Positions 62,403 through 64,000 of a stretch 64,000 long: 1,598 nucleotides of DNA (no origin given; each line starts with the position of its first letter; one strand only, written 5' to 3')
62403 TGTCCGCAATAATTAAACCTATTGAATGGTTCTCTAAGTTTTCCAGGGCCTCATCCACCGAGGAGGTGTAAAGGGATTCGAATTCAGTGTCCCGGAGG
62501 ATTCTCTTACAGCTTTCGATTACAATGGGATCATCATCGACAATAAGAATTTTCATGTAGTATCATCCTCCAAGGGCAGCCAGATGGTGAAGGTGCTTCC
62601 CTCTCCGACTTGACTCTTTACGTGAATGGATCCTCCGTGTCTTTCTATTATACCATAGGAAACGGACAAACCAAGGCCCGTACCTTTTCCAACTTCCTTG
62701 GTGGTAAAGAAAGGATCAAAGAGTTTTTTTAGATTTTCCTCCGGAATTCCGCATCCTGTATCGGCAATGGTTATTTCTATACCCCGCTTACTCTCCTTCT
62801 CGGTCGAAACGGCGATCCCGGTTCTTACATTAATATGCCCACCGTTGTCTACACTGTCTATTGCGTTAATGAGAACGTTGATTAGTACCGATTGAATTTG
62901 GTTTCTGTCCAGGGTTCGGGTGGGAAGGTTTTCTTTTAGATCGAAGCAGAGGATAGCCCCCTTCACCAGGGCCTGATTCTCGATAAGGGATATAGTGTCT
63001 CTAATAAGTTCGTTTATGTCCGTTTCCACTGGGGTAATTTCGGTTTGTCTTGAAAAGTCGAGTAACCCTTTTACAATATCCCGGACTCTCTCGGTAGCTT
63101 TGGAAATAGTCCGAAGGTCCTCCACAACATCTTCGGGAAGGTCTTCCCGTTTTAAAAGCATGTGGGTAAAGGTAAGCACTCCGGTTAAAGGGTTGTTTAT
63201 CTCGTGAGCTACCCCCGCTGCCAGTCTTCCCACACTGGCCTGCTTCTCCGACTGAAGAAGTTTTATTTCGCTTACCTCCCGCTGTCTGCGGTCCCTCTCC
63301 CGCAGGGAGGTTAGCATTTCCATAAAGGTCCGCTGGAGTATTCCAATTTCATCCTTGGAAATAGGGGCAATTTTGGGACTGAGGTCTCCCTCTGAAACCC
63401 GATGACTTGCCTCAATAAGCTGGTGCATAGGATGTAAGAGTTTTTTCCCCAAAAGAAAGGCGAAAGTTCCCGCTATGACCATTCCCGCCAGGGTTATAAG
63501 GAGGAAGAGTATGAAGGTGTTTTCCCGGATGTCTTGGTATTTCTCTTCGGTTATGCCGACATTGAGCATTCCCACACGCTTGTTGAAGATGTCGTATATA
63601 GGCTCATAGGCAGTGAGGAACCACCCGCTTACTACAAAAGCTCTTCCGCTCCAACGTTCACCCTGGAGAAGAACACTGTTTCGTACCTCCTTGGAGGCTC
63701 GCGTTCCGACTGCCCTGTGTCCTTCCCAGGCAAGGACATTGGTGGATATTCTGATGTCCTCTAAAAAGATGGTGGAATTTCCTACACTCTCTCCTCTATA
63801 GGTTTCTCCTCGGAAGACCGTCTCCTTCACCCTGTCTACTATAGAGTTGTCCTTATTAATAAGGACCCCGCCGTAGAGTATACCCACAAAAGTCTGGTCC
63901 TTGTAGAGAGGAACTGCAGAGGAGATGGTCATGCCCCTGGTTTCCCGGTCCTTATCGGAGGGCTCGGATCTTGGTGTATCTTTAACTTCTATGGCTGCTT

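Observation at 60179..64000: Sensor kinase with three paralogous receiver proteins in a row, one carrying the channel fusion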

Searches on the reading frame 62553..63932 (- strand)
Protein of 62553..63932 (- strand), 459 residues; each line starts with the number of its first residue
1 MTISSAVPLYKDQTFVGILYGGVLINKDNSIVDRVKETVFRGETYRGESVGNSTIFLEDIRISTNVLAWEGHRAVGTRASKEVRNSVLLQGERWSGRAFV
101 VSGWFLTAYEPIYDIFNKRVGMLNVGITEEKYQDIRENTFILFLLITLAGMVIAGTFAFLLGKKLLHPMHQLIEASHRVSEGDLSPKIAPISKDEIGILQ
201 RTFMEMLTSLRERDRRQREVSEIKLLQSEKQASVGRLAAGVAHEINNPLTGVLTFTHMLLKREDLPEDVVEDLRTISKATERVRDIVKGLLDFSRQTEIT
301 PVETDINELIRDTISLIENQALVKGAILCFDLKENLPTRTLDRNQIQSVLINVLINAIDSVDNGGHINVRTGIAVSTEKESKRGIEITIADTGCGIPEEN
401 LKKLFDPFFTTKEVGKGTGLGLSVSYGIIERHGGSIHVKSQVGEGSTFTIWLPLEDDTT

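Call 3: search_protein_families(library=pfam, proteins=[window:62553-63932:-], max_evalue=0.01)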
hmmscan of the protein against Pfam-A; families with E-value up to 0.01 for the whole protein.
window:62553-63932:- (459 aa): 6 families
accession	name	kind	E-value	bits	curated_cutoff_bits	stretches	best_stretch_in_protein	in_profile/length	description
PF17202.10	sCache_3_3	-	3.2e-29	101.8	28.8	1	24-137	2-105/107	Single cache domain 3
PF02518.31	HATPase_c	-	1.5e-27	96.6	26.4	1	342-455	2-110/111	Histidine kinase-, DNA gyrase B-, and HSP90-like ATPase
PF00512.31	HisKA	-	7.6e-16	58.4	26.9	1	235-297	3-64/66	His Kinase A (phospho-acceptor) domain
PF17201.10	Cache_3-Cache_2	-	8e-16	58.6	27.7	1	20-136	73-192/299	Cache 3/Cache 2 fusion domain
PF00672.30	HAMP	-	3.9e-12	46.7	25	1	160-212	1-53/53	HAMP domain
PF17203.10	sCache_3_2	-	0.00018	22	28.4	1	66-132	65-131/140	Single cache domain 3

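Call 7: search_protein_families(library=ncbifam, proteins=[window:62553-63932:-], max_evalue=0.01)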
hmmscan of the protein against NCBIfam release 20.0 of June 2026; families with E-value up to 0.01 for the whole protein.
window:62553-63932:- (459 aa): 90 families (the best 25 are shown)
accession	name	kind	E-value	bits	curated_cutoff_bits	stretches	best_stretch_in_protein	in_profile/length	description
NF008468.0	PRK11360.1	equivalog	1.4e-67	228.5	646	1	213-456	375-610/616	two-component system sensor histidine kinase AtoS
NF007688.0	PRK10364.1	equivalog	2.3e-54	184.9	479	1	212-455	218-452/460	two-component system sensor histidine kinase ZraS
NF010411.0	PRK13837.1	equivalog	4.1e-53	180.6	647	1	211-456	427-677/828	two-component system VirA-like sensor kinase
NF046020.1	HisKinCckABruc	equivalog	4e-52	177.2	1000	1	218-453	464-706/868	cell cycle histidine kinase CckA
NF046026.1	HisKinCckACaul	equivalog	2.8e-51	174.5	1000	1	221-456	289-534/678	cell cycle histidine kinase CckA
NF038348.1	T2SS_HK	subfamily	2.9e-50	171.3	450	2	279-454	407-573/574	histidine kinase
NF052574.1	HisKinEspCMyxo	equivalog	8.4e-50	169.7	1200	1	218-453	401-636/785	serine histidine kinase EspC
NF010076.0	PRK13557.1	subfamily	3.3e-46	157.8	631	1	217-458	146-398/540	histidine kinase famiy protein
NF047466.1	hybrid_RR_LvrB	exception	2.7e-42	145.3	500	1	199-453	116-375/377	hybrid histidine kinase/response regulator LvrB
NF033092.0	HK_WalK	equivalog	4.9e-42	144.3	725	2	237-454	375-594/594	cell wall metabolism sensor histidine kinase WalK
TIGR02956.1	TMAO_torS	equivalog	7.1e-41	140.2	676.5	1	239-455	469-683/967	TMAO reductase system sensor histidine kinase/response regulator TorS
NF052573.1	HisKinEspAMyxo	equivalog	8.4e-40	136.5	1400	1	211-452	361-609/755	serine histidine kinase EspA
NF046044.1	PnpS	equivalog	2.6e-38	132.1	400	1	238-453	174-390/390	two-component system histidine kinase PnpS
NF053867.1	SprKinKinDBac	equivalog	1.7e-37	129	775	1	210-456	267-499/500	sporulation kinase KinD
NF008318.0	PRK11107.1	equivalog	7.2e-37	126.9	890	1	122-455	159-519/920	two-component sensor histidine kinase BarA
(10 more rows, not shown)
